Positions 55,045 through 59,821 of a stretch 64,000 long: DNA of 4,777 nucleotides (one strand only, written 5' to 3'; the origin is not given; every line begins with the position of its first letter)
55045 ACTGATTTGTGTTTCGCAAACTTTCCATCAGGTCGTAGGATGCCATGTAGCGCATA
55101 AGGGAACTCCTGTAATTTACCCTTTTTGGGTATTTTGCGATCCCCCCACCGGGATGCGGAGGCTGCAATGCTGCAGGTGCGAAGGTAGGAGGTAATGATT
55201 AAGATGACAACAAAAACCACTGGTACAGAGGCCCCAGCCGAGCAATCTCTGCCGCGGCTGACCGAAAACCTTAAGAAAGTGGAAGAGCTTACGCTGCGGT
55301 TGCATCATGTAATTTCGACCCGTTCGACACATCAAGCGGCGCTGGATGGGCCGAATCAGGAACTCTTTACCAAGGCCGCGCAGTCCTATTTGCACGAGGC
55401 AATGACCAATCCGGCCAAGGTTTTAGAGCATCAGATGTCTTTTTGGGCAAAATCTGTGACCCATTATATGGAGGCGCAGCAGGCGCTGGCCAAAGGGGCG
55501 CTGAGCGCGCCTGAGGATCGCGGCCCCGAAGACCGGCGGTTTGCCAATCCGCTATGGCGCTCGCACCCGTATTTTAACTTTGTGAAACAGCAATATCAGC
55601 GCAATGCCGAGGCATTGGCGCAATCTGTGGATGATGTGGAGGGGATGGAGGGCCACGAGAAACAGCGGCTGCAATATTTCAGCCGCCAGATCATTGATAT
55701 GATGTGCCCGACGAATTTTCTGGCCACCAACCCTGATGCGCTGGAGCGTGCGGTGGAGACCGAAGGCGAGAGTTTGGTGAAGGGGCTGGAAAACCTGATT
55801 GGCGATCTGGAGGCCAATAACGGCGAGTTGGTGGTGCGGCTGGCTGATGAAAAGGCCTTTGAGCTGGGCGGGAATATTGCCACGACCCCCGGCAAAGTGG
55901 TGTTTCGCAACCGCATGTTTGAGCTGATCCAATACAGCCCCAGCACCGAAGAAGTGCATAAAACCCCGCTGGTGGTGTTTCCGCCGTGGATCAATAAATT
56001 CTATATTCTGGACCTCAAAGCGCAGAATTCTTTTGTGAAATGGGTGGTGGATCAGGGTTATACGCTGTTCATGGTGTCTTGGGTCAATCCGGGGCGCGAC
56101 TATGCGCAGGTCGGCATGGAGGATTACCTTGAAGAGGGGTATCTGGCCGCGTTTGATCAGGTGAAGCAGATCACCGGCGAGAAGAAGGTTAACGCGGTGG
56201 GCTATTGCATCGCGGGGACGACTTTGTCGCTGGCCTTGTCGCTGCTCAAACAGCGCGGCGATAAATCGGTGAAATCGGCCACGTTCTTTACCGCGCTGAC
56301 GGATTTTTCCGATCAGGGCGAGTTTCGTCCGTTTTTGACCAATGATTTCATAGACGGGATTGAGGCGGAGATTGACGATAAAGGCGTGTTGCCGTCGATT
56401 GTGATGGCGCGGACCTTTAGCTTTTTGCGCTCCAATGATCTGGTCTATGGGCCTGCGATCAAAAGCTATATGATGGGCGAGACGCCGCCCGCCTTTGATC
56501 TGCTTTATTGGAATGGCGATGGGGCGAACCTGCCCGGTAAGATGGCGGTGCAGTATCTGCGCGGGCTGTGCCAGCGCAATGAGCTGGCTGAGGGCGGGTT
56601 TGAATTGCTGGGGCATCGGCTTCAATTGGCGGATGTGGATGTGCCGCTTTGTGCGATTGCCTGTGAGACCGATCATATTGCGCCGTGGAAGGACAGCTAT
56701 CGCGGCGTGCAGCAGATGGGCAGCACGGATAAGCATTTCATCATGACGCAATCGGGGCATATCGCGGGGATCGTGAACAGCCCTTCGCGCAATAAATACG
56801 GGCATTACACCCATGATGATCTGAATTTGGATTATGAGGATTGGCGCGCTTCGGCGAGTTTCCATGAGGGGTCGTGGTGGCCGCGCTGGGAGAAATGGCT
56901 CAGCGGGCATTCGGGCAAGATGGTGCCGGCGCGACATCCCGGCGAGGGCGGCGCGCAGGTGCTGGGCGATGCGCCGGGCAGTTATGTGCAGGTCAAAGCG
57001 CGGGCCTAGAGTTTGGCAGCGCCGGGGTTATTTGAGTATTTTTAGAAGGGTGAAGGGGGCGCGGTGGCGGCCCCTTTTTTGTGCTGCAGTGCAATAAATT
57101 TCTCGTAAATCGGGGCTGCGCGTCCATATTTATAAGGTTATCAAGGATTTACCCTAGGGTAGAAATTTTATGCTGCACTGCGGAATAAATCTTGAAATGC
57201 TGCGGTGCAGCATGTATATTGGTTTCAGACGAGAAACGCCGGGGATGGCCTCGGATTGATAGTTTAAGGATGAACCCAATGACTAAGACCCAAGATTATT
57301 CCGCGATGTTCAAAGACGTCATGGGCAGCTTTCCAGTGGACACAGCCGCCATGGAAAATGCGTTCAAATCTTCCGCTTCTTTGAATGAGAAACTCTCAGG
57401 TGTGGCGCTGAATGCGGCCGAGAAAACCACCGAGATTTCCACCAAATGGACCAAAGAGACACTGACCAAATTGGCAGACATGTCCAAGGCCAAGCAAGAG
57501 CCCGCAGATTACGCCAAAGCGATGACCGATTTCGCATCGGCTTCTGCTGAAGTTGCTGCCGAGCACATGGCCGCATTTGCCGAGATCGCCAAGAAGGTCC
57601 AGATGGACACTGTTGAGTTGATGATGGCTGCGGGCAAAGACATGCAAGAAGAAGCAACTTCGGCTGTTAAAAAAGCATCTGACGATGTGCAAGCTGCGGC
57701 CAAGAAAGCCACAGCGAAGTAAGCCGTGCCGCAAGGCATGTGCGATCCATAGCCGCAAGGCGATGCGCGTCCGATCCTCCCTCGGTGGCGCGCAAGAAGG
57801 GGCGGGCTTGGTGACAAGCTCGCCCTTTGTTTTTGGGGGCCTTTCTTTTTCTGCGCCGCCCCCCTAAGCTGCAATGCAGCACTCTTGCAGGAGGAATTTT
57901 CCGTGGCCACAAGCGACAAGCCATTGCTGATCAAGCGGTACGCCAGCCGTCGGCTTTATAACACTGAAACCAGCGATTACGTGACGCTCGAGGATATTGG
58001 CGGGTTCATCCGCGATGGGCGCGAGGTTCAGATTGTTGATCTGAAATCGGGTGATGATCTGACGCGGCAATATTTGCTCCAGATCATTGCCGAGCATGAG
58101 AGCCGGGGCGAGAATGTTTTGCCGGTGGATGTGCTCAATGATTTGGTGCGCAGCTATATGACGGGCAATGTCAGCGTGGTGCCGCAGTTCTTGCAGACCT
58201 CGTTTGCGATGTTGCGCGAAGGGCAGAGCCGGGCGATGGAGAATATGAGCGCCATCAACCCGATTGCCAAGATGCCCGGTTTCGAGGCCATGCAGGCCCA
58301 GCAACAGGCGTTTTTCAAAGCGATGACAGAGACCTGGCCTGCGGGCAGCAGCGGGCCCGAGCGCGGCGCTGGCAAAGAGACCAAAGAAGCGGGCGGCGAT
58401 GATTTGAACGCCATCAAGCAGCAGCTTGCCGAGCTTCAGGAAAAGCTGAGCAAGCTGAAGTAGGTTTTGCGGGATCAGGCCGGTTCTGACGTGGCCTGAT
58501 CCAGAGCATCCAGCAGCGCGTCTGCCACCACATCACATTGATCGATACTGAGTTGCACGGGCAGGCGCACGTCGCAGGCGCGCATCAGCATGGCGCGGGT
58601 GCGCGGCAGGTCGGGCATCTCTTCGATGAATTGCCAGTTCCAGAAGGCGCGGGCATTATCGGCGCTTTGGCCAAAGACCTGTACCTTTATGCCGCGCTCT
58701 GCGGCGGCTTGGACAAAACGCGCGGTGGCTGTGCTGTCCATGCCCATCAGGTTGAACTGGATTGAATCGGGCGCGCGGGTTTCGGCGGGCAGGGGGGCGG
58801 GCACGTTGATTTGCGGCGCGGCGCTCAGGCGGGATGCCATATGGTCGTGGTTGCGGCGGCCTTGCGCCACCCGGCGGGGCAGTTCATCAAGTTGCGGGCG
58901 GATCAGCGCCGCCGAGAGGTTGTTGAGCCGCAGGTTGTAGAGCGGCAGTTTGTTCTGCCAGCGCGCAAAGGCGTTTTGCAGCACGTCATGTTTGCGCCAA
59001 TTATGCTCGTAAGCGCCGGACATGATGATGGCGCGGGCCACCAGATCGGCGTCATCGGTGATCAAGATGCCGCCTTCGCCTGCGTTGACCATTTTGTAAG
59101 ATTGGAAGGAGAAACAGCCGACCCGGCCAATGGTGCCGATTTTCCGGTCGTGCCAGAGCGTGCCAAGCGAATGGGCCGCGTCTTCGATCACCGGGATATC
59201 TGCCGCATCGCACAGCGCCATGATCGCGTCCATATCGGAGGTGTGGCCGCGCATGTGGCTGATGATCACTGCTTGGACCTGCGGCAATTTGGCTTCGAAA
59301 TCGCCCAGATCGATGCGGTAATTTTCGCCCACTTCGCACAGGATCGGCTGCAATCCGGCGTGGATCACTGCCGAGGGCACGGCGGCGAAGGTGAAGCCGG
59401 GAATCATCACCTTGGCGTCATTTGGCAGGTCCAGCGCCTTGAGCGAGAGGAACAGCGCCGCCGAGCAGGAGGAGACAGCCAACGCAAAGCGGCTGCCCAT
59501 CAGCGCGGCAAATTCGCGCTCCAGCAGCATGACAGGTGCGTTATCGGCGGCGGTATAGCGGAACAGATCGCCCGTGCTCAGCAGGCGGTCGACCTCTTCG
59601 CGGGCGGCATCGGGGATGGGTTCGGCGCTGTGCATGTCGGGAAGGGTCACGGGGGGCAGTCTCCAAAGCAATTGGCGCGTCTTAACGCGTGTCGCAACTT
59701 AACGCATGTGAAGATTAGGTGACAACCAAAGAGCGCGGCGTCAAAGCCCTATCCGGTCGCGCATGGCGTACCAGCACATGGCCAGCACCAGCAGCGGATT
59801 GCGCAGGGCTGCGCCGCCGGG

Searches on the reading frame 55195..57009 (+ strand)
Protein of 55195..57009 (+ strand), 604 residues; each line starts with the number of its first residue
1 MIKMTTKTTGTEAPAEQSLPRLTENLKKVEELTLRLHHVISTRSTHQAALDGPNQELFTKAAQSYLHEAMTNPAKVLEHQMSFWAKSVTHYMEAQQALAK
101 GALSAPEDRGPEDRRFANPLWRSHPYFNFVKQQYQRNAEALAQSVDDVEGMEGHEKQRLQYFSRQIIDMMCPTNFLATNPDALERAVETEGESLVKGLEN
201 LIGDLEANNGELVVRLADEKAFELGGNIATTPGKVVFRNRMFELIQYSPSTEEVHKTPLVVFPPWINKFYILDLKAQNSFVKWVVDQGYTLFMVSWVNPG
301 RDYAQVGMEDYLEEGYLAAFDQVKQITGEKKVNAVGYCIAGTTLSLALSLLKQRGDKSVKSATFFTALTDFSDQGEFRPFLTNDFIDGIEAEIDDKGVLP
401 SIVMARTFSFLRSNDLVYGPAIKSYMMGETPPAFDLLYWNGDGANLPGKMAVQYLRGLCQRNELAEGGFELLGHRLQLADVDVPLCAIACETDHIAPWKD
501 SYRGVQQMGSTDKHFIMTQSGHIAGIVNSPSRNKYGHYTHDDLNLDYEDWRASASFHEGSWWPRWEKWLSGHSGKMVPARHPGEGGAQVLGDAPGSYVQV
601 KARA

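Call 41: search_protein_families(library=pfam, proteins=[window:55195-57009:+], max_evalue=0.001)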
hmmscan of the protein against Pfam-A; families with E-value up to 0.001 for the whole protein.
window:55195-57009:+ (604 aa): 2 families
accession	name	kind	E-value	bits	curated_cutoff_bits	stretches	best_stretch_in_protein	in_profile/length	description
PF07167.19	PhaC_N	-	2e-74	249.5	23.7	1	112-284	1-173/173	Poly-beta-hydroxybutyrate polymerase (PhaC) N-terminus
PF00561.26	Abhydrolase_1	-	1.7e-08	34.8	25.8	1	286-527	25-243/245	alpha/beta hydrolase fold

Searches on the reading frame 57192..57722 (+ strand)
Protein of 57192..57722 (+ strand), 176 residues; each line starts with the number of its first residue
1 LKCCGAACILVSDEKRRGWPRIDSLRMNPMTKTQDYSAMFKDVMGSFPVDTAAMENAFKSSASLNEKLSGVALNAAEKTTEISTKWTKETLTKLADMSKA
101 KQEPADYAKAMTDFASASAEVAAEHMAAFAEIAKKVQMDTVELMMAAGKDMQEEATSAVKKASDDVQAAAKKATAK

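Call 41: search_protein_families(library=pfam, proteins=[window:57192-57722:+], max_evalue=0.001)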
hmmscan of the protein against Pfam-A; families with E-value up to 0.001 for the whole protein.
window:57192-57722:+ (176 aa): 1 family
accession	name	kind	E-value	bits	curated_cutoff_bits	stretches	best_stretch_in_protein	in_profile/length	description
PF09361.15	Phasin_2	-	0.00017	22.2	24.9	1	52-144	5-96/100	Phasin protein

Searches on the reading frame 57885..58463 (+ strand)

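Call 41: search_protein_families(library=pfam, proteins=[window:57885-58463:+], max_evalue=0.001)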
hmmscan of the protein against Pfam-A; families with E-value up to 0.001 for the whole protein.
window:57885-58463:+ (192 aa): 2 families
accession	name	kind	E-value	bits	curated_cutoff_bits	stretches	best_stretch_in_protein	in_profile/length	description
PF07879.16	PHB_acc_N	-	5.1e-27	94.2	25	1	15-75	1-61/61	PHB/PHA accumulation regulator DNA-binding domain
PF05233.18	PHB_acc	-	6.7e-07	29.7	27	1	79-116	1-38/40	PHB accumulation regulatory domain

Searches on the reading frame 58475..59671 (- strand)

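Call 41: search_protein_families(library=pfam, proteins=[window:58475-59671:-], max_evalue=0.001)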
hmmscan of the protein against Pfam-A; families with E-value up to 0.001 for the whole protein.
window:58475-59671:- (398 aa): 2 families
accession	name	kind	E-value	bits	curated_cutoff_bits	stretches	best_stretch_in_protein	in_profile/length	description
PF01041.23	DegT_DnrJ_EryC1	-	5.4e-63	213.8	19.8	1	48-386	27-359/360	DegT/DnrJ/EryC1/StrS aminotransferase family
PF00155.27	Aminotran_1_2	-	1.6e-07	31.3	19.7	1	15-172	16-193/361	Aminotransferase class I and II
